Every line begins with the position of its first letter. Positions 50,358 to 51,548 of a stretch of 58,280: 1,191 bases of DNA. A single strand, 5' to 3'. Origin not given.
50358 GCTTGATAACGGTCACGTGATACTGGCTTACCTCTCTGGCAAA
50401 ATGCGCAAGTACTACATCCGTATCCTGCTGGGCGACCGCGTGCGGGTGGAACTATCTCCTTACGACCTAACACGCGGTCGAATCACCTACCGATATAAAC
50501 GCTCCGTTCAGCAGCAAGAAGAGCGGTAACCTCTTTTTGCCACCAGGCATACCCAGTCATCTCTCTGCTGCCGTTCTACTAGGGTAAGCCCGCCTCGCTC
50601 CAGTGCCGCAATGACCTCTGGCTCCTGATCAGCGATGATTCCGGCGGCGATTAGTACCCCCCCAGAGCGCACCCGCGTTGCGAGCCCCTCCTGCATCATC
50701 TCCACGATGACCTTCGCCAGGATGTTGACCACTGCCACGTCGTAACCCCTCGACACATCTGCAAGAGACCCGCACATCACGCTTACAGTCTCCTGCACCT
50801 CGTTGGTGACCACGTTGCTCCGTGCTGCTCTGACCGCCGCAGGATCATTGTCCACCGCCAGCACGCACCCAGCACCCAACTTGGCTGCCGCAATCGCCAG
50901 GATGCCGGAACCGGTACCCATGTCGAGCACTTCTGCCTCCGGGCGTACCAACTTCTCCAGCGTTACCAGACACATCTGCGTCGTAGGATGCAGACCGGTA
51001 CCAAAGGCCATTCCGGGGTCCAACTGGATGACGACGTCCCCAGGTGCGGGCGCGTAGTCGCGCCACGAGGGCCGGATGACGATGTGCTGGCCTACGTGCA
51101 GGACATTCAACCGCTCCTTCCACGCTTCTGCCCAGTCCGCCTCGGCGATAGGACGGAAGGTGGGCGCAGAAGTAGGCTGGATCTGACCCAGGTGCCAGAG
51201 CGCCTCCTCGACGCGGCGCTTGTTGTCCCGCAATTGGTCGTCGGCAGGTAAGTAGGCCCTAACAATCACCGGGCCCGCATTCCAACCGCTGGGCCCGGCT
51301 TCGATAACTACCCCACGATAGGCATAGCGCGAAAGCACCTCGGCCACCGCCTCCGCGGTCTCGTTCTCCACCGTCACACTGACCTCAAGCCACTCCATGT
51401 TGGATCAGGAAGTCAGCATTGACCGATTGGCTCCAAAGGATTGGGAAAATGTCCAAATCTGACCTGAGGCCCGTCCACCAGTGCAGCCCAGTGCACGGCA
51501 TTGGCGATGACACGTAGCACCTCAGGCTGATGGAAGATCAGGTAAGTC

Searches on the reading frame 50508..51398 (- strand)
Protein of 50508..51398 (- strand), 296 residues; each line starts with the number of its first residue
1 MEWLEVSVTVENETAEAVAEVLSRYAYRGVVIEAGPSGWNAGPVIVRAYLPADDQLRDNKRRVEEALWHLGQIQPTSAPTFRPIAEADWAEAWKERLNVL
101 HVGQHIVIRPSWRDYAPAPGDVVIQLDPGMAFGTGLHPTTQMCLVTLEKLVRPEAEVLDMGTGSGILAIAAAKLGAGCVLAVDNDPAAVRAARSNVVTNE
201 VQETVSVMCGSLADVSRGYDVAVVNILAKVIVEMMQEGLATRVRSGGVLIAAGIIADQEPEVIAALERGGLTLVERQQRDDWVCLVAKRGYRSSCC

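Call 74: search_protein_families(library=pfam, proteins=[window:50508-51398:-], max_evalue=0.0001)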
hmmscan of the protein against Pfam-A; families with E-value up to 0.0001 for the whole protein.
window:50508-51398:- (296 aa): 7 families
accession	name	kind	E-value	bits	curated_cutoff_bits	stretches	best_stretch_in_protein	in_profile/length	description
PF06325.19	PrmA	-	1.5e-78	264.7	22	1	2-289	1-295/296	Ribosomal protein L11 methyltransferase (PrmA)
PF05175.20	MTS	-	2.1e-09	37.7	23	1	128-225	8-105/170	Methyltransferase small domain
PF02475.24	TRM5-TYW2_MTfase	-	1.5e-08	35.2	28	1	146-221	29-105/164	TRM5/TYW2 methyltransferase domain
PF13649.12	Methyltransf_25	-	1.4e-07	32.6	27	1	157-224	1-70/97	Methyltransferase domain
PF01135.25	PCMT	-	6.7e-06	26.5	20.3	1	142-251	64-171/210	Protein-L-isoaspartate(D-aspartate) O-methyltransferase (PCMT)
PF03602.21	Cons_hypoth95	-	3.4e-05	24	24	0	153-207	41-95/182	Conserved hypothetical protein 95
PF13847.12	Methyltransf_31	-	5.5e-05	23.3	27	1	154-221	4-77/145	Methyltransferase domain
